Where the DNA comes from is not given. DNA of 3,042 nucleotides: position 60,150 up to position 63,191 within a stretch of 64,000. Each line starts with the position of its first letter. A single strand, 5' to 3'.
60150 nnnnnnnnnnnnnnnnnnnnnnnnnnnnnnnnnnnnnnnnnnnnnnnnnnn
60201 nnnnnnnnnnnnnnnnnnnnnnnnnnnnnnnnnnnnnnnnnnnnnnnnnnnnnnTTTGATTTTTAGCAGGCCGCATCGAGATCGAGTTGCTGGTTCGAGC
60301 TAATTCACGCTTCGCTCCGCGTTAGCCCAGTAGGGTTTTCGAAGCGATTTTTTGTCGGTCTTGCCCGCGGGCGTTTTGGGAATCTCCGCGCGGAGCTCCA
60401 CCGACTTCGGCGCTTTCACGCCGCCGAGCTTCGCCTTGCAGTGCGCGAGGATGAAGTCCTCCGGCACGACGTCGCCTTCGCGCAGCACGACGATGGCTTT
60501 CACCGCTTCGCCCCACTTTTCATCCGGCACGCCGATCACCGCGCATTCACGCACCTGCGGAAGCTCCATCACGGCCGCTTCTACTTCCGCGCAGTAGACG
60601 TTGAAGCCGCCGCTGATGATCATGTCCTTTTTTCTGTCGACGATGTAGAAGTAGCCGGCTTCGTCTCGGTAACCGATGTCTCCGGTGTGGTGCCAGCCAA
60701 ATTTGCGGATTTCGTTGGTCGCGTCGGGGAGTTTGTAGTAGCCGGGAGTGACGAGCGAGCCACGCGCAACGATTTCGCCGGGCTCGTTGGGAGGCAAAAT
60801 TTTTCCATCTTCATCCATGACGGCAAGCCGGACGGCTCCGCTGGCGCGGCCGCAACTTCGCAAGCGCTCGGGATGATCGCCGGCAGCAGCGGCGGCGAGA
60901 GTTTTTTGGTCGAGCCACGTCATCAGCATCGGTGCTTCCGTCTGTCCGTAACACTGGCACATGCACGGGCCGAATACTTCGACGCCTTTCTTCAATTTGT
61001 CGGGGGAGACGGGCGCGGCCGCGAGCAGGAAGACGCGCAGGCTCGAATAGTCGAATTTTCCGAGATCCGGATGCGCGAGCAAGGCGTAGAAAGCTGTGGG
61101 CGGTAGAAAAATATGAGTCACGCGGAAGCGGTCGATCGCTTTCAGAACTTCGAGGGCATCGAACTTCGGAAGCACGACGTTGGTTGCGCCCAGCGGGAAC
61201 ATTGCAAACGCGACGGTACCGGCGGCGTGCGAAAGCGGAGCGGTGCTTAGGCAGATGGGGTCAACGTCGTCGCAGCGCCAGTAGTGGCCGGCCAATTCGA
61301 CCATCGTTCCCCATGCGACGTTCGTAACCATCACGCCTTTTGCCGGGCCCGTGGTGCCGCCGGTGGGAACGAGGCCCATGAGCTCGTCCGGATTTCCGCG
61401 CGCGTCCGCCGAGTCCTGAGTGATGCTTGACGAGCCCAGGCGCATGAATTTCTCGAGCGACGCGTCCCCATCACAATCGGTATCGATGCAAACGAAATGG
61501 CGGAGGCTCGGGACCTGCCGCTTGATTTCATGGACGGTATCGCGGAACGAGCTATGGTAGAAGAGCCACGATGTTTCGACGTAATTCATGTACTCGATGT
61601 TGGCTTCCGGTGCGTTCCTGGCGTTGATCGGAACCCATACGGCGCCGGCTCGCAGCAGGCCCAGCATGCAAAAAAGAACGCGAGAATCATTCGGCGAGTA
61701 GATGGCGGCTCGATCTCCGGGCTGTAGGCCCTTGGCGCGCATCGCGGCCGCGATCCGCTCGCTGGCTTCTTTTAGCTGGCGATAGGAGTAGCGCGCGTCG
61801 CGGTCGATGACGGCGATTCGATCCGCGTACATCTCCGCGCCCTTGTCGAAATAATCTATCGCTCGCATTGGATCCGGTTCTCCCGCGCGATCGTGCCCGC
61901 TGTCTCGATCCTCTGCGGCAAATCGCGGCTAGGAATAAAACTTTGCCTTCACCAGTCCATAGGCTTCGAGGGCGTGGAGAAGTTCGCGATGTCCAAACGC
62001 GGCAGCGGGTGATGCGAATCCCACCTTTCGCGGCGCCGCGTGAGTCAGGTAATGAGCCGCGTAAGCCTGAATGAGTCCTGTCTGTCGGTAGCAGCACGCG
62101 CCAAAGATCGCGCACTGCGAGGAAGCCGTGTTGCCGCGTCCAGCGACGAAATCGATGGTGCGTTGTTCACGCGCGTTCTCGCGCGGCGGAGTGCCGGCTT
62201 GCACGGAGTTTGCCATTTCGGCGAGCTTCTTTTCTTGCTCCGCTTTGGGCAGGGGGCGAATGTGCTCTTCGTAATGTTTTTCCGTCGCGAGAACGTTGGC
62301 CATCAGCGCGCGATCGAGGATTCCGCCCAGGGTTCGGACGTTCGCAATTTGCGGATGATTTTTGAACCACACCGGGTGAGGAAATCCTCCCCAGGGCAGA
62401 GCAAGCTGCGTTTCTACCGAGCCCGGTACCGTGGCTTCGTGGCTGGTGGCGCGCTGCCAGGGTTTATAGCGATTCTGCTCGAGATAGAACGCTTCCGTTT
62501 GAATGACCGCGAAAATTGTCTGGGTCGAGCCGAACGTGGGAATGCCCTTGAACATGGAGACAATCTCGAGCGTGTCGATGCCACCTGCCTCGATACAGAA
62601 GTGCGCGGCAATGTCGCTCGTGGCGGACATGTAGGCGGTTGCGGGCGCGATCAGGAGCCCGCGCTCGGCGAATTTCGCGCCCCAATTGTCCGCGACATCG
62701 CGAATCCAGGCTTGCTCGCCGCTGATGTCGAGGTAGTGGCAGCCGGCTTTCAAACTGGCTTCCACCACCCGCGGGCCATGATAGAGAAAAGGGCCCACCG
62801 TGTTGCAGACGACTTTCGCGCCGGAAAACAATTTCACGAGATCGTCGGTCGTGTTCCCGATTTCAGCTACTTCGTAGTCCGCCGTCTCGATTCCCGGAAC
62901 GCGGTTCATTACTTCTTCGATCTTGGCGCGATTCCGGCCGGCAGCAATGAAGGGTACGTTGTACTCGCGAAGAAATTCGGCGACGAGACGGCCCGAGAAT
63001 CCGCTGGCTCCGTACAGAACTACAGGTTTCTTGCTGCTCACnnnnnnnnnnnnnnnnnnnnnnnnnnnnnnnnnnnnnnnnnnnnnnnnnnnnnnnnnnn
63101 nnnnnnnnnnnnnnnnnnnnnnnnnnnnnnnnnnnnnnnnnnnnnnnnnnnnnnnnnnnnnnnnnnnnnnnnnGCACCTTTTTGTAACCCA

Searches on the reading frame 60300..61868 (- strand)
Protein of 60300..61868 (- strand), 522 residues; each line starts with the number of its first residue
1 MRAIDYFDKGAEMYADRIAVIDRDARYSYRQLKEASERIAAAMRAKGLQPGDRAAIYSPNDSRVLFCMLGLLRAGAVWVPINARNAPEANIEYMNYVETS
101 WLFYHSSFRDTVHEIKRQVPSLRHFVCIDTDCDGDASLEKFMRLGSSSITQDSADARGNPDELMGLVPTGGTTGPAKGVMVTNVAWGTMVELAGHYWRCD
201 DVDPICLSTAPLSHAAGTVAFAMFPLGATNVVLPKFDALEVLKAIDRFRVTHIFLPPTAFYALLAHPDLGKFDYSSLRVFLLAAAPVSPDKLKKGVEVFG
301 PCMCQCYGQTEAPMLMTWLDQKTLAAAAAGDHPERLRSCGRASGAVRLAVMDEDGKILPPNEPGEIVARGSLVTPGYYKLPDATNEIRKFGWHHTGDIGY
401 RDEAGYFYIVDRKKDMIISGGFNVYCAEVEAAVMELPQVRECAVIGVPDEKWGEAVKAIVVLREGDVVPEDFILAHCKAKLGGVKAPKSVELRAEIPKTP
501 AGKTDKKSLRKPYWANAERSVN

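Call 8: search_protein_families(library=pfam, proteins=[window:60300-61868:-], max_evalue=0.001)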
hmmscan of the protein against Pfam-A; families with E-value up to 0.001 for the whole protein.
window:60300-61868:- (522 aa): 2 families
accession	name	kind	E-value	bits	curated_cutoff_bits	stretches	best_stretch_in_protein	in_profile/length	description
PF00501.34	AMP-binding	-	5.7e-75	253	29.9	1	7-378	1-384/384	AMP-binding enzyme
PF13193.12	AMP-binding_C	-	1.3e-19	71.3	24.5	1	428-503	1-76/76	AMP-binding enzyme C-terminal domain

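Call 39: search_protein_families(library=ncbifam, proteins=[window:60300-61868:-], max_evalue=1e-8)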
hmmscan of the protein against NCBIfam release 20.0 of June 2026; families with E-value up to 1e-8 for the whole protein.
window:60300-61868:- (522 aa): 100 families (the best 25 are shown)
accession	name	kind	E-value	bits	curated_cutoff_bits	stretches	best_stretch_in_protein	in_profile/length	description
NF004837.0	PRK06187.1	subfamily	1.7e-117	392.9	476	1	7-520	14-529/531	long-chain-fatty-acid--CoA ligase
NF006182.0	PRK08316.1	subfamily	1.1e-104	350.8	663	1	7-515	17-519/523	fatty acyl-CoA synthetase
NF004838.1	PRK06188.1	equivalog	2.9e-99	332.7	875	1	31-514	39-524/524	fatty-acid--CoA ligase FadD8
NF005676.0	PRK07470.1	equivalog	3.1e-96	323.1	774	1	7-511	26-527/544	acyl-CoA synthetase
NF005801.1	PRK07656.1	equivalog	1.7e-91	307.4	657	1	8-510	8-500/500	FadD3 family acyl-CoA ligase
NF009071.0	PRK12406.1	subfamily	4.6e-86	289.3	701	1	20-520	6-509/510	acyl-CoA synthetase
NF009233.0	PRK12583.1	subfamily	1.4e-81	274.6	832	1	5-511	22-548/558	fatty acid CoA ligase family protein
NF004797.0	PRK06145.1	equivalog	1.6e-80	270.9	850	1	14-513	15-495/499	acyl-CoA synthetase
NF005702.0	PRK07514.1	subfamily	1.7e-79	267.5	558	1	19-513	21-500/506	malonyl-CoA synthase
NF052269.1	Staph_lig_FadD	equivalog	5.2e-78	262.6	650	1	4-511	3-491/499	long-chain-fatty-acid--CoA ligase FadD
NF005307.0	PRK06839.1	equivalog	9.5e-76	255.4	748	1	4-510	4-490/496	o-succinylbenzoate--CoA ligase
NF006020.0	PRK08162.1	subfamily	3.1e-74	250.3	677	1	3-512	21-537/545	acyl-CoA synthetase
NF005863.0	PRK07798.1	subfamily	3e-73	247.2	543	1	5-508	8-526/540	acyl-CoA synthetase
NF006523.0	PRK08974.1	equivalog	3.2e-72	243.4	884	2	161-513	206-553/561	long-chain-fatty-acid--CoA ligase FadD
NF005947.1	PRK08008.1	equivalog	3.6e-71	240.3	651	1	7-509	13-517/518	crotonobetaine/carnitine-CoA ligase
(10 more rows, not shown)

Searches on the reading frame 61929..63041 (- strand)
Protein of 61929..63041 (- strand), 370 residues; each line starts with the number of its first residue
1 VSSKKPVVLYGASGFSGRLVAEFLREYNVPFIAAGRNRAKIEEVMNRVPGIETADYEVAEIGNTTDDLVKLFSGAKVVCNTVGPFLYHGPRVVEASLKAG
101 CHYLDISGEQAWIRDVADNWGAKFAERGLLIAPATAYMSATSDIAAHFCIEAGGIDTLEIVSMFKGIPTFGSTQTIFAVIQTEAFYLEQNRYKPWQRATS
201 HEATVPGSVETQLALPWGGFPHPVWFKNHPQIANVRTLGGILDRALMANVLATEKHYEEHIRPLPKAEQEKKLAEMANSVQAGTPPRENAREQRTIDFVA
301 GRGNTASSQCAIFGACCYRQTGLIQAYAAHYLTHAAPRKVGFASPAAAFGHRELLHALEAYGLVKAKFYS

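Call 8: search_protein_families(library=pfam, proteins=[window:61929-63041:-], max_evalue=0.001)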
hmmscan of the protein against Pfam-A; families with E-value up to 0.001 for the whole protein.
window:61929-63041:- (370 aa): 3 families
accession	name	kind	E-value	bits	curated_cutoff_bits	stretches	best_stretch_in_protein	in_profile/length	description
PF19362.4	DUF5938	-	2.6e-82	276.4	27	1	141-365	2-226/234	Family of unknown function (DUF5938)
PF03435.24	Sacchrp_dh_NADP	-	1.9e-08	35.1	25.1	1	7-121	1-122/129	Saccharopine dehydrogenase NADP binding domain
PF13460.12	NAD_binding_10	-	0.00094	19.5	27.2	0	11-83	1-69/184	NAD(P)H-binding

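Call 39: search_protein_families(library=ncbifam, proteins=[window:61929-63041:-], max_evalue=1e-8)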
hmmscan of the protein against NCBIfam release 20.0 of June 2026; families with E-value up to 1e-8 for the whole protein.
window:61929-63041:- (370 aa): 0 families
